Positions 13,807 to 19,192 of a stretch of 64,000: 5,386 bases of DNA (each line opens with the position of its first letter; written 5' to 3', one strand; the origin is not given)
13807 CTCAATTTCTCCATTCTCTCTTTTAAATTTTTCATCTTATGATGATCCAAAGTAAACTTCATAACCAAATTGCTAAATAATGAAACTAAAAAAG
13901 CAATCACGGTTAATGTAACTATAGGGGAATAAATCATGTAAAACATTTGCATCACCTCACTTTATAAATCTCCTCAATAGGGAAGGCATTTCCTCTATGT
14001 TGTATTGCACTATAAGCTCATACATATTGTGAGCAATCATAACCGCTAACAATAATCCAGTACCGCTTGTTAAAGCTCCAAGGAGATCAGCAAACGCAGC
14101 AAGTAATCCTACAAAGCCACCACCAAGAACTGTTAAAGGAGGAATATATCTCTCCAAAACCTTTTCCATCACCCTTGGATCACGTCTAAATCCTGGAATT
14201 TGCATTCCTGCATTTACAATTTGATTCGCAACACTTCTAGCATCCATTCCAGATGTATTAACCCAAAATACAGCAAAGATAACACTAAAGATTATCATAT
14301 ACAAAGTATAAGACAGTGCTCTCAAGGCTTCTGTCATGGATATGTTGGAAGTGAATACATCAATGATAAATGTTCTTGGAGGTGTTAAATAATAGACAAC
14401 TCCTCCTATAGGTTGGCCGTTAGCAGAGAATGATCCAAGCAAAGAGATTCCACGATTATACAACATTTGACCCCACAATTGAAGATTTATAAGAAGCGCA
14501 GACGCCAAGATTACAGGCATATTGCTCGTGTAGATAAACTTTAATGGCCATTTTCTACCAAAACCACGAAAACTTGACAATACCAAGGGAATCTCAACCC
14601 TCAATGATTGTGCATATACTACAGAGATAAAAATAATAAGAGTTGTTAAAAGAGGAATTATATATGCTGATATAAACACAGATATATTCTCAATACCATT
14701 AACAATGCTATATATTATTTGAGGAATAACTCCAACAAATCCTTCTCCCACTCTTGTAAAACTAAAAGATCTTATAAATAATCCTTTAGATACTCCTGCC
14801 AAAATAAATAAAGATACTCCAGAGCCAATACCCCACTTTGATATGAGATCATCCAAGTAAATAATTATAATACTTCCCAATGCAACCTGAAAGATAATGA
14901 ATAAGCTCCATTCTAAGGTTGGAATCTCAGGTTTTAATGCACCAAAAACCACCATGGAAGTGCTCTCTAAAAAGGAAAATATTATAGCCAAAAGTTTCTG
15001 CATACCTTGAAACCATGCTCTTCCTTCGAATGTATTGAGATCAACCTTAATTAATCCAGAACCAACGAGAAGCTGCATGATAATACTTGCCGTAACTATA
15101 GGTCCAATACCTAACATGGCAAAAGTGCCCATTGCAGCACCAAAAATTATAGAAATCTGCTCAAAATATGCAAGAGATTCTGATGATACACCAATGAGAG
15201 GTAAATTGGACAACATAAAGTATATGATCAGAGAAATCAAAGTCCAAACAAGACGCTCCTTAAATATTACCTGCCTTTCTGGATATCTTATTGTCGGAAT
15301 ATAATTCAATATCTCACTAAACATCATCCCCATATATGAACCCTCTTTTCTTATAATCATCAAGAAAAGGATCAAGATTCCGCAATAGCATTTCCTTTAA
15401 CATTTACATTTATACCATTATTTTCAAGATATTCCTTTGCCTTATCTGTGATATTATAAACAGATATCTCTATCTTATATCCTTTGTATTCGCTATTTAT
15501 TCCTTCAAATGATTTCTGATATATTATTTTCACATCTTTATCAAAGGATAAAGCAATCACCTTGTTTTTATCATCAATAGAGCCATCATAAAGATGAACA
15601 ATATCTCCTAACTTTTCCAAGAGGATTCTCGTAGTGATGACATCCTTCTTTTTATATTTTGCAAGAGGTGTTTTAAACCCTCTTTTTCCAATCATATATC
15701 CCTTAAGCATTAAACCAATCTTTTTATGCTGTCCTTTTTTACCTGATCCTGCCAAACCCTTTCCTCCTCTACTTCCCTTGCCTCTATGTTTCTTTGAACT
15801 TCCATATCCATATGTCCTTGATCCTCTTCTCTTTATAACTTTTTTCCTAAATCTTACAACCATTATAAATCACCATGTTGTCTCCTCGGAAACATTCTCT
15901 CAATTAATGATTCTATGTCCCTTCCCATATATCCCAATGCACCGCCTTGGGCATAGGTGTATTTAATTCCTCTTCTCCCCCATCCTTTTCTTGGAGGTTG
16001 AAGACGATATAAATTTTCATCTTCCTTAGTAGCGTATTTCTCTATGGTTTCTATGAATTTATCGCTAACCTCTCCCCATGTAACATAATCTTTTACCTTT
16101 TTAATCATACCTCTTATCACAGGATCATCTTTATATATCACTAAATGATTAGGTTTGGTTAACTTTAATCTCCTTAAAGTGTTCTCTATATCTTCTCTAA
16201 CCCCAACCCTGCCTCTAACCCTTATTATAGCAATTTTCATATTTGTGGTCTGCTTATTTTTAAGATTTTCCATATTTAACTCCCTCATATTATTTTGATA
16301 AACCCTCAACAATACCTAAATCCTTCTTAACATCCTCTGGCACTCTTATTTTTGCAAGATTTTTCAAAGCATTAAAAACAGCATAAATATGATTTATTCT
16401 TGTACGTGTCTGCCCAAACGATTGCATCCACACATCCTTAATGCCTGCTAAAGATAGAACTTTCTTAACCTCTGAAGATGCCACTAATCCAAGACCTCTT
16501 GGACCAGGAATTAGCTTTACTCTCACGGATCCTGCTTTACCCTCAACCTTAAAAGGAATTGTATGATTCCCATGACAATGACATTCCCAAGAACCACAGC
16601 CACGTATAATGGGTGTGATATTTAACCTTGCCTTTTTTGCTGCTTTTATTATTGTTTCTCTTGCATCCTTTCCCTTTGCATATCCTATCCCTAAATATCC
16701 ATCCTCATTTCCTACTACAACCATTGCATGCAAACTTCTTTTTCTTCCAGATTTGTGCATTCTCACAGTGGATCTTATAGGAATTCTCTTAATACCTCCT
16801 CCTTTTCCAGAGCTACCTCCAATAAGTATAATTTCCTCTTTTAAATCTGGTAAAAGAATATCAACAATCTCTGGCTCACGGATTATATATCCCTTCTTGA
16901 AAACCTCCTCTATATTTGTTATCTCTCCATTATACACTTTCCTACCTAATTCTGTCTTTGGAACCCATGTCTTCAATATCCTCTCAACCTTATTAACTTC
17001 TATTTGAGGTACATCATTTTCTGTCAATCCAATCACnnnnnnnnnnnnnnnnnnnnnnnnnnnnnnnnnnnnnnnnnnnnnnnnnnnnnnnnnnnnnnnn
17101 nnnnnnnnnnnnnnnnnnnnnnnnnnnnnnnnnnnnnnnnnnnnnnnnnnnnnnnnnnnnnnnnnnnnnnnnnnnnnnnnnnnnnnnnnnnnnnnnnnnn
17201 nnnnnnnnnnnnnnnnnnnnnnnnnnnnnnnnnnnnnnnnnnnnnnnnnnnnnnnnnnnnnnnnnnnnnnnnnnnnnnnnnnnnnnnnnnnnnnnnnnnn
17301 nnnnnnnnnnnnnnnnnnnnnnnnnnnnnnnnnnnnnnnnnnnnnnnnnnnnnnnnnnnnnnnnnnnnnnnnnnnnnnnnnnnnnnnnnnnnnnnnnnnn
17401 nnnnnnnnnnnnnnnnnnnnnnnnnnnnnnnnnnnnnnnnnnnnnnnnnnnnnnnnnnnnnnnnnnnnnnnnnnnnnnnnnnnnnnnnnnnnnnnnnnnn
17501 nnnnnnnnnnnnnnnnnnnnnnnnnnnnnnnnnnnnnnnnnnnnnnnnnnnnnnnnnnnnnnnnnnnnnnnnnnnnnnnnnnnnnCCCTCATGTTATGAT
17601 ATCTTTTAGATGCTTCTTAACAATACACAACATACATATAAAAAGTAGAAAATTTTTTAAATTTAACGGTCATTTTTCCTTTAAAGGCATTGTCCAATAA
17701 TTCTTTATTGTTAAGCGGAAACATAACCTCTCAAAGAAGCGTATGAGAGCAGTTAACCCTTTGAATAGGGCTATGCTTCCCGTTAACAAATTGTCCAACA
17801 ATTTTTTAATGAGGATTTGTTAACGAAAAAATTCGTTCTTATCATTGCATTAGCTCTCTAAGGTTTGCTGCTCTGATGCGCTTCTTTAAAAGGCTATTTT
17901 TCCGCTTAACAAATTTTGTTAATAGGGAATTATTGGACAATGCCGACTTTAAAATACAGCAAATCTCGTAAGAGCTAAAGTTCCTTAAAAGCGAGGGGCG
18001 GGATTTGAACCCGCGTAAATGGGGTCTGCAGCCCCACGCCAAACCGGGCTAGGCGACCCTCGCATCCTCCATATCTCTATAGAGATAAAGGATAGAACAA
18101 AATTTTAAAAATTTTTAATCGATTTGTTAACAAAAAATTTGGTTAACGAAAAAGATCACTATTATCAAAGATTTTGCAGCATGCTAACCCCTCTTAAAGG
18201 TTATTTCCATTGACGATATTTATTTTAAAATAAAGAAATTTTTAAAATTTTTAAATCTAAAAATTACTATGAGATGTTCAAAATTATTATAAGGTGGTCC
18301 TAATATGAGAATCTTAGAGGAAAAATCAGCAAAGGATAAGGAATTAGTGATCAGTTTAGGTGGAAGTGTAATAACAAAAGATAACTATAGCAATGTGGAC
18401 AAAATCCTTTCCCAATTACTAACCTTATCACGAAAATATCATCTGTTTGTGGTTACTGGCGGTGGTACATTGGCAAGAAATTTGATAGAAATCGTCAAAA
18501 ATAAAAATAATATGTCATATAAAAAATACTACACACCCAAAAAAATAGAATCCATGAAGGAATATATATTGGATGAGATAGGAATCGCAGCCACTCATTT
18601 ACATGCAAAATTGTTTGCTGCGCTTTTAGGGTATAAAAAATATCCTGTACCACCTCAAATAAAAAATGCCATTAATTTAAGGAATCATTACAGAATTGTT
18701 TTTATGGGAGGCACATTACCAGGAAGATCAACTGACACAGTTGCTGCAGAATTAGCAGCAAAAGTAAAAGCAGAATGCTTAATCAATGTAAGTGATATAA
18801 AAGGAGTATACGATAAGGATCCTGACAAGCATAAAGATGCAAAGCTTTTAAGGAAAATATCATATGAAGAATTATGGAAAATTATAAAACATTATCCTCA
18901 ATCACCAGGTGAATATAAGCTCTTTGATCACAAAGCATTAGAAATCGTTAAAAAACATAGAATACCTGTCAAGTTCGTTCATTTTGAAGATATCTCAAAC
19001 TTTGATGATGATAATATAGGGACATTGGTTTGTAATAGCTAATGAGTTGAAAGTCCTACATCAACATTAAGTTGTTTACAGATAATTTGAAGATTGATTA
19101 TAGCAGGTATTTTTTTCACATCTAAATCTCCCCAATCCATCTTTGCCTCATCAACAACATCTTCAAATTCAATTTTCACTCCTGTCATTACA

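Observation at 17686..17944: The MITE family appears to be derived from the BIME-like module (shared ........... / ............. cores)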

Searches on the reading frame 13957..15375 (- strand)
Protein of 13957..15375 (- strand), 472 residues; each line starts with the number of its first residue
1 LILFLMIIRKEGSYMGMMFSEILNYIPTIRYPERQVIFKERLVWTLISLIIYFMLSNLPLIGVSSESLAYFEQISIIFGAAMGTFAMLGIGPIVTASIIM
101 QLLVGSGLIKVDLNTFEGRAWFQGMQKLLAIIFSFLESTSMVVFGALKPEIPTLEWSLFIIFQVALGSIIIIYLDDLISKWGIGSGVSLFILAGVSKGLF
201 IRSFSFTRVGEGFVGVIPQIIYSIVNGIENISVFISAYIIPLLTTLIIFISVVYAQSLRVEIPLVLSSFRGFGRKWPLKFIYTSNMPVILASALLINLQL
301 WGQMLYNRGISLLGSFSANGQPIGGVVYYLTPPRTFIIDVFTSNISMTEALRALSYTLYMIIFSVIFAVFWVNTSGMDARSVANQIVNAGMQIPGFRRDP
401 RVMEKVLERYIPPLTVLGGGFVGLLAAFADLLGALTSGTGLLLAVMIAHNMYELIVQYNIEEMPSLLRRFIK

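Call 35: search_solved_structures(query=window:13957-15375:-, max_evalue=1e-20)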
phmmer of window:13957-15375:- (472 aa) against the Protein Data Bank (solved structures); distinct sequences matched with E-value up to 1e-20: 24.
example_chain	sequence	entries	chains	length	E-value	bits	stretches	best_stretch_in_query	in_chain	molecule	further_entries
1rhz_A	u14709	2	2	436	2.8e-106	359.6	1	21-467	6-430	Preprotein translocase secY subunit | Protein translocase subunit SecY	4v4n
1rh5_A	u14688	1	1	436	6.4e-106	358.4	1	21-465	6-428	Preprotein translocase secY subunit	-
2yxq_A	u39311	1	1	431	2.7e-104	353.1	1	21-467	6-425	Preprotein translocase subunit secY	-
3dkn_A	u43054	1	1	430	7.3e-104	351.6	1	22-464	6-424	Preprotein translocase subunit secY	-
2yxr_A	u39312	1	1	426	6.1e-103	348.6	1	21-467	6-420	Preprotein translocase subunit secY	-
3mp7_A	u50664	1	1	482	9e-98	331.5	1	24-469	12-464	Preprotein translocase subunit secY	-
3bo0_A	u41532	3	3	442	3.2e-95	323.2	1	22-464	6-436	PREPROTEIN TRANSLOCASE SecY SUBUNIT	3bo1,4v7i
8b6l_A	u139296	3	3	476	4.2e-69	237.1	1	25-459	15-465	Protein transport protein Sec61 subunit alpha isoform 1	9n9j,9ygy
2wwb_A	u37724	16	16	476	1.3e-68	235.4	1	25-459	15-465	PROTEIN TRANSPORT PROTEIN SEC61 SUBUNIT ALPHA ISOFORM 1 | Sec61 alpha subunit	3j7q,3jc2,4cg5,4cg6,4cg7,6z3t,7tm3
6w6l_1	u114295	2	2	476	1.5e-68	235.2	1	25-459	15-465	Protein transport protein Sec61 subunit alpha isoform 1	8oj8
6r7q_XX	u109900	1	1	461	1.6e-68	235.1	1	25-457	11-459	Protein transport protein Sec61 subunit alpha isoform 1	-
6ftg_x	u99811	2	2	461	1.9e-68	234.9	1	25-457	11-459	Protein transport protein Sec61 subunit alpha isoform 1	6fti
7zl3_A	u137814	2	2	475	8.2e-68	232.8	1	16-459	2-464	Protein transport protein Sec61 subunit alpha | Sec61a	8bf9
8dnv_A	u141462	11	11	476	4.1e-66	227.2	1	25-459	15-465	Protein transport protein Sec61 subunit alpha isoform 1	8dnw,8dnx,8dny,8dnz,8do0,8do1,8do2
9i78_1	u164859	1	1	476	5.8e-66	226.7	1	22-456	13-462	Translocon Sec61/SecY plug domain-containing protein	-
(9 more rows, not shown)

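Call 72: find_homologous_proteins(query=window:13957-15375:-, max_evalue=1e-60)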
Query window:13957-15375:- (472 aa): 7541 proteins with E <= 1e-60 among 8000 candidates; the best 120 are listed.
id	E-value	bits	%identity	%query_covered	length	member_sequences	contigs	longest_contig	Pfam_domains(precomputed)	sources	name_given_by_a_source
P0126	1.5e-285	965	100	97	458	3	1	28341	PF10559.15,PF00344.26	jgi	-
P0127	2.3e-263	892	89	96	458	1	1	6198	PF10559.15,PF00344.26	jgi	-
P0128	4.6e-247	839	86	96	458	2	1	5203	PF10559.15,PF00344.26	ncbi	-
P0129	3.9e-218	743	75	96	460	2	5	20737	PF10559.15,PF00344.26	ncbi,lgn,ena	-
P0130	2.6e-191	655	66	96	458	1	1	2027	PF00344.26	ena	-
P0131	2.2e-182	625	64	97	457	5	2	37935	PF00344.26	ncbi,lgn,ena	-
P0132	5.3e-180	617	63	97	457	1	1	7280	PF00344.26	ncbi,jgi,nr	ncbi:MAG: preprotein translocase subunit SecY [Candidatus Nanohaloarchaeota archaeon]|nr:preprotein 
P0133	4.9e-177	608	60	97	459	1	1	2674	PF10559.15,PF00344.26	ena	-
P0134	4.9e-172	591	59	96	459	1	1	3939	PF10559.15,PF00344.26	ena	-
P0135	3.1e-151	523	53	96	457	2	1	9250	PF00344.26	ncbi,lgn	-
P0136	2.3e-148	513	52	97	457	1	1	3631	PF00344.26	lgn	-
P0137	7.5e-148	512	54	96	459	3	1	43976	PF00344.26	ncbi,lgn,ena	-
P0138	1.2e-145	504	53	96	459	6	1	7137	PF10559.15,PF00344.26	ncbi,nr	ncbi:MAG: preprotein translocase subunit SecY [Candidatus Aenigmarchaeota archaeon]|nr:preprotein tr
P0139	2.8e-144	500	52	96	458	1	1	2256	PF10559.15,PF00344.26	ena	-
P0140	1.1e-143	498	47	97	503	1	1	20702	PF00344.26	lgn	-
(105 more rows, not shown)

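Call 73: find_encoding_contigs(protein=P0129, flank=8000, max_places=3)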
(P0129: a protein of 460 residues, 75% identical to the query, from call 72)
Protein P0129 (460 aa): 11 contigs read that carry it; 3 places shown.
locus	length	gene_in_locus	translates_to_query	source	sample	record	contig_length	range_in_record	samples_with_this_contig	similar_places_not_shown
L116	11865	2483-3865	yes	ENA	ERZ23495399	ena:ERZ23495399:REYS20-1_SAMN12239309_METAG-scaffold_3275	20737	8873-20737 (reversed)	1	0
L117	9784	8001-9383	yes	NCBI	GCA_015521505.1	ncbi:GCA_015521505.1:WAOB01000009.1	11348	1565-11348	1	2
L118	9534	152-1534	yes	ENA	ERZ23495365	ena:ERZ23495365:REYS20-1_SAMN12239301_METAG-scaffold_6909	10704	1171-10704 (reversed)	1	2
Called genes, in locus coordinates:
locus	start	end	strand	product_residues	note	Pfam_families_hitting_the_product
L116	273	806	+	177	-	PF17144:Ribosomal_L5e, PF00861:Ribosomal_L18p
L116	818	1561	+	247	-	PF00333:Ribosomal_S5, PF03719:Ribosomal_S5_C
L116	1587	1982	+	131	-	PF00327:Ribosomal_L30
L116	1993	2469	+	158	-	-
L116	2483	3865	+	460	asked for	PF10559:Plug_translocon (weak), PF00344:SecY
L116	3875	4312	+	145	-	PF01956:EMC3_TMCO1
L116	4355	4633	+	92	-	PF01199:Ribosomal_L34e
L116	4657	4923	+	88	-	-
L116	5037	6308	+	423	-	PF00009:GTP_EFTU, PF01926:MMR_HSR1 (faint), PF14578:GTP_EFTU_D4, PF03144:GTP_EFTU_D2, PF03143:GTP_EFTU_D3, PF22594:GTP-eEF1A_C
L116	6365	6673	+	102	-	PF00338:Ribosomal_S10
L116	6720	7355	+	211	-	PF00227:Proteasome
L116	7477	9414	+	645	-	PF17214:KH_TffA, PF23023:Anti-Pycsar_Apyc1, PF00753:Lactamase_B, PF12706:Lactamase_B_2, PF16661:Lactamase_B_6, PF10996:Beta-Casp, PF07521:RMMBL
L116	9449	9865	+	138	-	-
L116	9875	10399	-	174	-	PF02163:Peptidase_M50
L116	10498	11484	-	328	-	PF01988:VIT1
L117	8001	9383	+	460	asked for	PF10559:Plug_translocon (weak), PF00344:SecY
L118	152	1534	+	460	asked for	PF10559:Plug_translocon (weak), PF00344:SecY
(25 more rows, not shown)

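Call 74: find_encoding_contigs(protein=P0127, flank=8000, max_places=2)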
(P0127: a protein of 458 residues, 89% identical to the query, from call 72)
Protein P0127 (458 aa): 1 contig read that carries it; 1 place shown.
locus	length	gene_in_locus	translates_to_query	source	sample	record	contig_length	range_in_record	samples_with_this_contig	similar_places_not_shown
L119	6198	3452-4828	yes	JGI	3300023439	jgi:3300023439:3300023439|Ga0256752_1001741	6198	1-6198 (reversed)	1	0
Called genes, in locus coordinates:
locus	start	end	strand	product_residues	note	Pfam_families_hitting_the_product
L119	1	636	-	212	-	?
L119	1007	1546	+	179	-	PF17144:Ribosomal_L5e, PF00861:Ribosomal_L18p (weak)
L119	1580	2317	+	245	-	PF00333:Ribosomal_S5, PF03719:Ribosomal_S5_C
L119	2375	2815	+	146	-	PF00327:Ribosomal_L30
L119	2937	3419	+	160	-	-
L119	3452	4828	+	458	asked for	PF10559:Plug_translocon (weak), PF00344:SecY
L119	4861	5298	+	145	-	PF01956:EMC3_TMCO1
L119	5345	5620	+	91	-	PF01199:Ribosomal_L34e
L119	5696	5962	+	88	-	-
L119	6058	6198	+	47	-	?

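Call 75: find_encoding_contigs(protein=P0128, flank=8000, max_places=2)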
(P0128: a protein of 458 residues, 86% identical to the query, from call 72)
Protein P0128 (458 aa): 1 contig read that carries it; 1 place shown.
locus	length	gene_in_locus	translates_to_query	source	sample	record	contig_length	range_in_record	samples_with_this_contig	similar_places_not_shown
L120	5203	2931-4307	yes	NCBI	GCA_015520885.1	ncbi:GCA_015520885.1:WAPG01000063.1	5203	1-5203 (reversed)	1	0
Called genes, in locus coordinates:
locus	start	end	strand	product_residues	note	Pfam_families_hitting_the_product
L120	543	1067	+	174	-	PF17144:Ribosomal_L5e, PF00861:Ribosomal_L18p (weak)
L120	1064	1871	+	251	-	PF00333:Ribosomal_S5, PF03719:Ribosomal_S5_C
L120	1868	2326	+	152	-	PF00327:Ribosomal_L30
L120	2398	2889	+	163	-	-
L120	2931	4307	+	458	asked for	PF10559:Plug_translocon, PF00344:SecY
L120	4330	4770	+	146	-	PF01956:EMC3_TMCO1, PF02949:7tm_6 (weak)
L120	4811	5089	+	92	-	PF01199:Ribosomal_L34e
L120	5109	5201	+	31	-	?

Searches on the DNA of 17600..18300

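Call 80: search_rna_families(source=window, start=17600, end=18300, threshold=evalue, max_evalue=1)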
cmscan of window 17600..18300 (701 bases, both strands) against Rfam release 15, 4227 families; matches with E-value up to 1: 2.
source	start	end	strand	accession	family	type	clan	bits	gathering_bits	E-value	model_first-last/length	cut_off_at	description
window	17990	18063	-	RF00005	tRNA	Gene; tRNA;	CL00001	56.8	29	1.5e-11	1-71/71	no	tRNA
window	18064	18118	-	RF02431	SpF22_sRNA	Gene; sRNA;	-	22.2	55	0.066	79-133/140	no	Streptococcus sRNA SpF22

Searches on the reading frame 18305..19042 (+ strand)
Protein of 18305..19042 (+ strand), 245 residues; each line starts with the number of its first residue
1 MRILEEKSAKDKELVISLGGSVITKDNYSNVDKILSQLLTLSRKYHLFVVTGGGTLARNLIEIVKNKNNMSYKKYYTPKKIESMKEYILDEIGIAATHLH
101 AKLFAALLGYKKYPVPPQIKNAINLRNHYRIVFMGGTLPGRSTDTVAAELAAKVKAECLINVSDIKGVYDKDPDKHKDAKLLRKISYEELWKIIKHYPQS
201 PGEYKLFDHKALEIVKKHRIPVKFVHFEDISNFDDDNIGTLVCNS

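Call 26: find_encoding_contigs(protein=window:18305-19042:+, flank=1000, max_places=5)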
Protein window:18305-19042:+ (245 aa): 3 contigs read that carry it; 2 places shown.
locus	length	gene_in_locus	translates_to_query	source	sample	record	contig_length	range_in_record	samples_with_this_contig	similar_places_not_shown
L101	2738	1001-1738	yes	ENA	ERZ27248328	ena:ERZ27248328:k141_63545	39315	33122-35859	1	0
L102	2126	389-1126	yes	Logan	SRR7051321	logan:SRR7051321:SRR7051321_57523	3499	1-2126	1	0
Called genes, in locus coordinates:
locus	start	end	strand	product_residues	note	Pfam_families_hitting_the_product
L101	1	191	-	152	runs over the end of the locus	PF00861:Ribosomal_L18p (weak), PF17144:Ribosomal_L5e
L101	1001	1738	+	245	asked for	PF00696:AA_kinase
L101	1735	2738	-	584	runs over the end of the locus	-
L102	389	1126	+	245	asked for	PF00696:AA_kinase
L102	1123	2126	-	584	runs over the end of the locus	-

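Call 32: search_protein_families(library=ncbifam, proteins=[window:18305-19042:+], max_evalue=0.00001)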
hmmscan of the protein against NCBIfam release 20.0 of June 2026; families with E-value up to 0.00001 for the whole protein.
window:18305-19042:+ (245 aa): 21 families
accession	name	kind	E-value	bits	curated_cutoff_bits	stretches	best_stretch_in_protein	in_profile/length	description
TIGR02076.1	pyrH_arch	equivalog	6.7e-53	179.6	158.05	1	15-233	2-208/222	UMP kinase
TIGR02075.1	pyrH_bact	equivalog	4.8e-15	55.8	243.9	1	15-233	5-219/233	UMP kinase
NF040647.1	IPPK_Arch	equivalog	1.9e-12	47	120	1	142-192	153-203/259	isopentenyl phosphate kinase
TIGR00657.1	asp_kinases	subfamily_domain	1.5e-10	40.8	208.7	1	143-244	194-284/442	aspartate kinase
NF005154.0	PRK06635.1-2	equivalog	3.7e-10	39.7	376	1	143-244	154-243/407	aspartate kinase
TIGR00656.1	asp_kin_monofn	equivalog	5.3e-10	38.8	402.25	1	143-244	160-249/407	aspartate kinase, monofunctional class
NF006234.1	PRK08373.1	subfamily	3.5e-09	36.3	237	1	142-243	187-275/338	aspartate kinase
NF005161.0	PRK06635.2-5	equivalog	1.5e-08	34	586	1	141-222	153-227/402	aspartate kinase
NF005155.0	PRK06635.1-4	equivalog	1.6e-08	34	346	1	142-243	152-241/407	aspartate kinase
NF006515.0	PRK08961.1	equivalog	1.9e-08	32.7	802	1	140-194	211-266/861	bifunctional aspartate kinase/diaminopimelate decarboxylase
NF006959.0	PRK09436.1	equivalog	2.6e-08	32.4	726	1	143-189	207-253/819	bifunctional aspartate kinase/homoserine dehydrogenase I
TIGR02078.1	AspKin_pair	subfamily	3.6e-08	33.2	242.4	1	124-230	167-262/327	putative Pyrococcus aspartate kinase subunit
TIGR00761.1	argB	equivalog_domain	4.7e-08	32.8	151.3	0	143-196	156-204/231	acetylglutamate kinase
NF006068.0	PRK08210.1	equivalog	2.7e-07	30.1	474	1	142-242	157-245/405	aspartate kinase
NF005156.0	PRK06635.1-5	equivalog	3.3e-07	29.4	594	1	141-221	151-225/411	aspartate kinase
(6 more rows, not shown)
